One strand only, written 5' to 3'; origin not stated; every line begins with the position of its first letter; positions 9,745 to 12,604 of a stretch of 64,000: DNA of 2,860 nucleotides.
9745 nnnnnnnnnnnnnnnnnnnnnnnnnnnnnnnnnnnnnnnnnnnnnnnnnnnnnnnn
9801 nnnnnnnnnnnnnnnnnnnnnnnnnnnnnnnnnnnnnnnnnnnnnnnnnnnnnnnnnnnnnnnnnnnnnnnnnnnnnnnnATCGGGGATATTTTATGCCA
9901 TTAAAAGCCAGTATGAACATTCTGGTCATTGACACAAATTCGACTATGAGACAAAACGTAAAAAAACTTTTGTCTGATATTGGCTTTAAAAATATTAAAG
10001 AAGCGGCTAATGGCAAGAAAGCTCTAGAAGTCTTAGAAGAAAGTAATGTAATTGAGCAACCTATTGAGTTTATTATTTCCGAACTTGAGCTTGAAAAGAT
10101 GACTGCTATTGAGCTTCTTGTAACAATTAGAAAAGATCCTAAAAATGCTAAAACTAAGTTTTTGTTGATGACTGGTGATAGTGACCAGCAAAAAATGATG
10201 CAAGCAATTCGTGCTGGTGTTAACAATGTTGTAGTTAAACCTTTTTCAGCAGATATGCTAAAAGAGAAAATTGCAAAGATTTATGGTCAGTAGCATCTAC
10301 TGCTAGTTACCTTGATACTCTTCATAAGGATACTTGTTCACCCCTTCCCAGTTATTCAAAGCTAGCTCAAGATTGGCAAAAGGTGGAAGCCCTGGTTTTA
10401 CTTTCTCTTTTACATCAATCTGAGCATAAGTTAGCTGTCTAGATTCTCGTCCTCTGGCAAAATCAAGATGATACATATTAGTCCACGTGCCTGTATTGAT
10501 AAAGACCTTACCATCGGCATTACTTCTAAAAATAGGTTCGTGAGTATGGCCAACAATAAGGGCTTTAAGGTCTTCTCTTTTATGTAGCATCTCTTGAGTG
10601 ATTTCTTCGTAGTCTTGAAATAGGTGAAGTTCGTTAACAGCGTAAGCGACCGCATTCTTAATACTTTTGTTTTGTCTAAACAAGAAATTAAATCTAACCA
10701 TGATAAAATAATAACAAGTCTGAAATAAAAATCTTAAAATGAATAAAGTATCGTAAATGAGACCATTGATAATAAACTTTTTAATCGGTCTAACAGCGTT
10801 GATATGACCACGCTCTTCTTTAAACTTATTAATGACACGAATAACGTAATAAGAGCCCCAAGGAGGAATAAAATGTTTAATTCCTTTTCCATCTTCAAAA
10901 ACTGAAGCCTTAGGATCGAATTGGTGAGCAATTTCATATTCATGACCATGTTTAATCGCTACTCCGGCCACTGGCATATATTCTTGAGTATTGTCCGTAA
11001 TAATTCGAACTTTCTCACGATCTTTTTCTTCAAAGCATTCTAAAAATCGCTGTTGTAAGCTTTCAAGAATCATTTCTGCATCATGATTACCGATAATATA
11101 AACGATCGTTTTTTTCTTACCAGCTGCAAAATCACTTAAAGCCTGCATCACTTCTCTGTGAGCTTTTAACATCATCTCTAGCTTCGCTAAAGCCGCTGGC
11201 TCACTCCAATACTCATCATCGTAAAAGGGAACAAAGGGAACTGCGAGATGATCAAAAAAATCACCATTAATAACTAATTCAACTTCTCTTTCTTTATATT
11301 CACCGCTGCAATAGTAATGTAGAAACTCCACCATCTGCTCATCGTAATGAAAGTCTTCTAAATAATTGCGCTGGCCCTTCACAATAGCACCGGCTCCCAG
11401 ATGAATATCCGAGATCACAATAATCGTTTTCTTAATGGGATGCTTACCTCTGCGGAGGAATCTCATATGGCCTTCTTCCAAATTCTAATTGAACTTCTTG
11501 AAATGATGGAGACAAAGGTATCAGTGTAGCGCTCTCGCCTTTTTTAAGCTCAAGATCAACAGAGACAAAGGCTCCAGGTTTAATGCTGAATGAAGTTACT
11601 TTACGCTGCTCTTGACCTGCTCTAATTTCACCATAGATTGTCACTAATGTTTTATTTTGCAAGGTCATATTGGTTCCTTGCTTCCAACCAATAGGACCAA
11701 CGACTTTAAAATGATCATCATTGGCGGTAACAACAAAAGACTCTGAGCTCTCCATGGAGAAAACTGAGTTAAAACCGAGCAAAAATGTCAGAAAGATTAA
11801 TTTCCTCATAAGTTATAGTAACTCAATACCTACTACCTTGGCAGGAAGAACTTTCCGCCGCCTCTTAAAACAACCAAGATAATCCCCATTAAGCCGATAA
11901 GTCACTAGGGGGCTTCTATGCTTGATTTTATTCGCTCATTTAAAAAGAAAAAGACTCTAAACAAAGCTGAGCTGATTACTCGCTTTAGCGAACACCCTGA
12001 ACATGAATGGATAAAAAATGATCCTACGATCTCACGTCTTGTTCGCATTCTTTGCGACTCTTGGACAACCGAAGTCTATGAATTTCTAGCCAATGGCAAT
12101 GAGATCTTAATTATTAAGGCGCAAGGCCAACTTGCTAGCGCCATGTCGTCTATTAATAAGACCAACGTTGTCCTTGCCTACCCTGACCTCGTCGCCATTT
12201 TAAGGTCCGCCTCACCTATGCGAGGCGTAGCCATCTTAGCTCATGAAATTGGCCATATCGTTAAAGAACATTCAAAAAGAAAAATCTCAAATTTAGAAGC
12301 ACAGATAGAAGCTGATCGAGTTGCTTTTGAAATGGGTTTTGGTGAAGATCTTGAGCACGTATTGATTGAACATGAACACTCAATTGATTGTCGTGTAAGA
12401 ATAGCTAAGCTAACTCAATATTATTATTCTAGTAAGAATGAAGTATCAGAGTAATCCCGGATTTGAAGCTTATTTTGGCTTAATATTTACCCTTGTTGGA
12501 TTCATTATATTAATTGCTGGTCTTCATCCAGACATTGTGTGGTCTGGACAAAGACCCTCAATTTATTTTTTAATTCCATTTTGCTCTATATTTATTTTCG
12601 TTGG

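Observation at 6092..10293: Flagellin-adjacent operon encoding three degenerate signalling proteins: candidate undescribed motility or second-messenger module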

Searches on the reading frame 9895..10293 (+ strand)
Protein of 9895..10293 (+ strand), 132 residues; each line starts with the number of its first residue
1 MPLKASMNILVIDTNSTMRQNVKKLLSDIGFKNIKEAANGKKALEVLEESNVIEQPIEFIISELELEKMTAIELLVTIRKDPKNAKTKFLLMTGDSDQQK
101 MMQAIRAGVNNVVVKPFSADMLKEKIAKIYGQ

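Call 3: search_protein_families(library=pfam, proteins=[window:9895-10293:+], max_evalue=1)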
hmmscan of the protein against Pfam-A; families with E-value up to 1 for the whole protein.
window:9895-10293:+ (132 aa): 5 families
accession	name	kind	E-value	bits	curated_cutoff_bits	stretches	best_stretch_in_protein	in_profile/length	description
PF00072.30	Response_reg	-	7.7e-19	68.4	30.2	1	9-126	1-110/111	Response regulator receiver domain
PF23765.1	Matrix_Paramyxo_C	-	0.063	13.4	27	1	61-129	7-76/159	Paramyxoviridae matrix protein C-terminal domain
PF00667.26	FAD_binding_1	-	0.1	12.6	32.3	1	10-65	120-177/222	FAD binding domain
PF24896.1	Receiver_CRE1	-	0.13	12.9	27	1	58-123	61-128/136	AHK4/CRE1/WOL first receiver domain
PF18227.6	LepB_GAP_C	-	0.16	12.8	25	0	60-129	8-75/80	LepB GAP domain C-terminal subdomain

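Call 4: search_protein_families(library=ncbifam, proteins=[window:9895-10293:+], max_evalue=1)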
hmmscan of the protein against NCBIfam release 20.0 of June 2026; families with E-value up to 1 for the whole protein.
window:9895-10293:+ (132 aa): 77 families (the best 25 are shown)
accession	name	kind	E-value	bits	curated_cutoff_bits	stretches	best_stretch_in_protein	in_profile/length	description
NF007901.0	PRK10610.1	equivalog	6.8e-25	87.7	189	1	6-130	5-124/129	chemotaxis response regulator CheY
NF006900.1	PRK09390.1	equivalog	5.9e-11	42.3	255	1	6-128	4-118/203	response regulator FixJ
NF050064.1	BlResRespRegCbrR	equivalog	6.6e-11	41.8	600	1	9-129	126-240/415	bile resistance response regulator CbrR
NF007969.0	PRK10693.1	equivalog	8.3e-11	41.5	329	1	7-126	8-120/337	two-component system response regulator RssB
TIGR02154.1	PhoB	equivalog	9.4e-11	41.4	296.2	1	6-126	2-116/226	phosphate regulon transcriptional regulator PhoB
NF053512.1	nitric_RR_NosR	exception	1.1e-10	41.1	400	1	9-128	1-113/422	response regulator c-di-GMP phosphodiesterase, NosR family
NF041866.1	EpsW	equivalog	1.3e-10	40.9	200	1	8-129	7-124/131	exopolysaccharide biosynthesis response regulator EpsW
NF008469.0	PRK11361.1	equivalog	1.3e-10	40.6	714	1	4-123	2-113/461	acetoacetate metabolism transcriptional regulator AtoC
NF045505.1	RR_RssB_Pseudo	equivalog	3.6e-10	39.4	700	1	4-119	3-110/394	two-component system response regulator RssB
NF012227.0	AdeR_RR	equivalog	4.7e-10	39.3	340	1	7-121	12-117/239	efflux system response regulator transcription factor AdeR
NF041367.1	CheY_Halo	equivalog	9.6e-10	38.9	200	1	9-129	1-113/114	chemotaxis protein CheY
NF007708.0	PRK10403.1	equivalog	1.7e-09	37.4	343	1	1-127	1-121/215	nitrate/nitrite response regulator protein NarP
NF047465.1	hybrid_HK_LvrA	exception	1.7e-09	36.3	1200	1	7-126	468-580/819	hybrid histidine kinase/response regulator LvrA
NF051870.1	NAssimRespRegNtrX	equivalog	3e-09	36.3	600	1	7-122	2-111/452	nitrogen assimilation response regulator NtrX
NF007135.0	PRK09581.1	equivalog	3e-09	36.2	474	1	6-122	155-264/457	PleD family two-component system response regulator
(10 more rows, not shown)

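Call 80: list_cluster_members(proteins=[P0001, P0105, window:9895-10290:+])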
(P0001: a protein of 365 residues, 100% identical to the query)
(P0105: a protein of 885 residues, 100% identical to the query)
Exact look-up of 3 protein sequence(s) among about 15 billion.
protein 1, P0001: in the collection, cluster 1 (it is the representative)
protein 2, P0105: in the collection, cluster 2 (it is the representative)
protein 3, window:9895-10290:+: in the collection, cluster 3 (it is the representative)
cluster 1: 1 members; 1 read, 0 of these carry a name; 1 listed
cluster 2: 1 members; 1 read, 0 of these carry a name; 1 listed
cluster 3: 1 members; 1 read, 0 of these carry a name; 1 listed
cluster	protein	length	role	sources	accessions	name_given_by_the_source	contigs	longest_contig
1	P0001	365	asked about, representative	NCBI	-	-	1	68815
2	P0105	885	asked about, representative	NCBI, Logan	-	-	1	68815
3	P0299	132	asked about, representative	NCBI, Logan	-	-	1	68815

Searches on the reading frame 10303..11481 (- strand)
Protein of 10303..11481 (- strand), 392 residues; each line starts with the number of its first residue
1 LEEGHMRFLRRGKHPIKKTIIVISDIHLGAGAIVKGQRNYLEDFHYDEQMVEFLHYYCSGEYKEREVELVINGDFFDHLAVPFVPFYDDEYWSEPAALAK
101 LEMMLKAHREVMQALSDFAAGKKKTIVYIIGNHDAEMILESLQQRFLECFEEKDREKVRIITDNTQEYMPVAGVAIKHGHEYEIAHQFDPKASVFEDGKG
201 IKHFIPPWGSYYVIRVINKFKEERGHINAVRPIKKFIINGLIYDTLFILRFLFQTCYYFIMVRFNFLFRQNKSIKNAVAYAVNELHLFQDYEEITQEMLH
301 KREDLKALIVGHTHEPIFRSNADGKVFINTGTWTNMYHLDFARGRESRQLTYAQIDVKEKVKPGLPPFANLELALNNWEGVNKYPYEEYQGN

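Call 3: search_protein_families(library=pfam, proteins=[window:10303-11481:-], max_evalue=1)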
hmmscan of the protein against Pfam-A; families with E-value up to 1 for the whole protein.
window:10303-11481:- (392 aa): 2 families
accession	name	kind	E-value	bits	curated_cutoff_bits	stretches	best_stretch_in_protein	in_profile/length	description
PF00149.33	Metallophos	-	9.6e-09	36.4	21.5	1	19-180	2-116/191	Calcineurin-like phosphoesterase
PF12850.12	Metallophos_2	-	1.4e-05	25.6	27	1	295-359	96-153/154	Calcineurin-like phosphoesterase superfamily domain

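Call 4: search_protein_families(library=ncbifam, proteins=[window:10303-11481:-], max_evalue=1)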
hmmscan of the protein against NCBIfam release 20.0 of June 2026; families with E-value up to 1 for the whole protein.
window:10303-11481:- (392 aa): 7 families
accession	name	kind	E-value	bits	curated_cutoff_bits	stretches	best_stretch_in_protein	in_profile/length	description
TIGR00040.1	yfcE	subfamily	0.00077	19.6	56.25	1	296-334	98-135/158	YfcE family phosphodiesterase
NF006988.0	PRK09453.1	equivalog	0.0024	17.7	117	1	284-333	97-146/183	phosphodiesterase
TIGR04123.1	P_estr_lig_assc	hypoth_equivalog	0.0038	16.7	150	0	108-150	82-126/207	ligase-associated DNA damage response endonuclease PdeM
NF008521.0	PRK11448.1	equivalog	0.0057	14.7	729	1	120-167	696-743/1123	type I restriction-modification system endonuclease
TIGR00619.1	sbcd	subfamily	0.024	14.5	77.65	0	111-143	63-95/252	exonuclease subunit SbcD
NF003743.0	PRK05340.1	equivalog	0.049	12.8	134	1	293-325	177-209/242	UDP-2,3-diacylglucosamine diphosphatase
TIGR00024.1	SbcD_rel_arch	hypoth_equivalog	0.76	9.4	115.2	0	123-178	56-111/224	putative phosphoesterase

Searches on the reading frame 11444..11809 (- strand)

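Call 44: search_protein_families(library=pfam, proteins=[window:11444-11809:-], max_evalue=1)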
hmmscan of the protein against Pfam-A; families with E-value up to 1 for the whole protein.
window:11444-11809:- (121 aa): 1 family
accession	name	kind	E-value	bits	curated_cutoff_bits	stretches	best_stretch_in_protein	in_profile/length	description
PF24040.1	DUF7349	-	0.12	12.6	27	1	48-62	2-16/50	Domain of unknown function (DUF7349)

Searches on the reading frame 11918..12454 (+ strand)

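Call 44: search_protein_families(library=pfam, proteins=[window:11918-12454:+], max_evalue=1)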
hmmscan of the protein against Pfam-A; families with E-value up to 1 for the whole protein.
window:11918-12454:+ (178 aa): 4 families
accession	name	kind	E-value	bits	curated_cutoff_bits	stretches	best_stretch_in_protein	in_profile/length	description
PF01435.24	Peptidase_M48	-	0.00027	21.2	20.3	1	100-124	62-86/186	Peptidase family M48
PF13203.12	DUF2201_N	-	0.02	15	23.2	1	96-124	53-81/271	Putative metallopeptidase domain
PF13699.11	eCIS_core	-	0.026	15.1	22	1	102-119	60-77/79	eCIS core domain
PF06114.19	Peptidase_M78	-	0.043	14.1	22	1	92-139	31-85/123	IrrE N-terminal-like domain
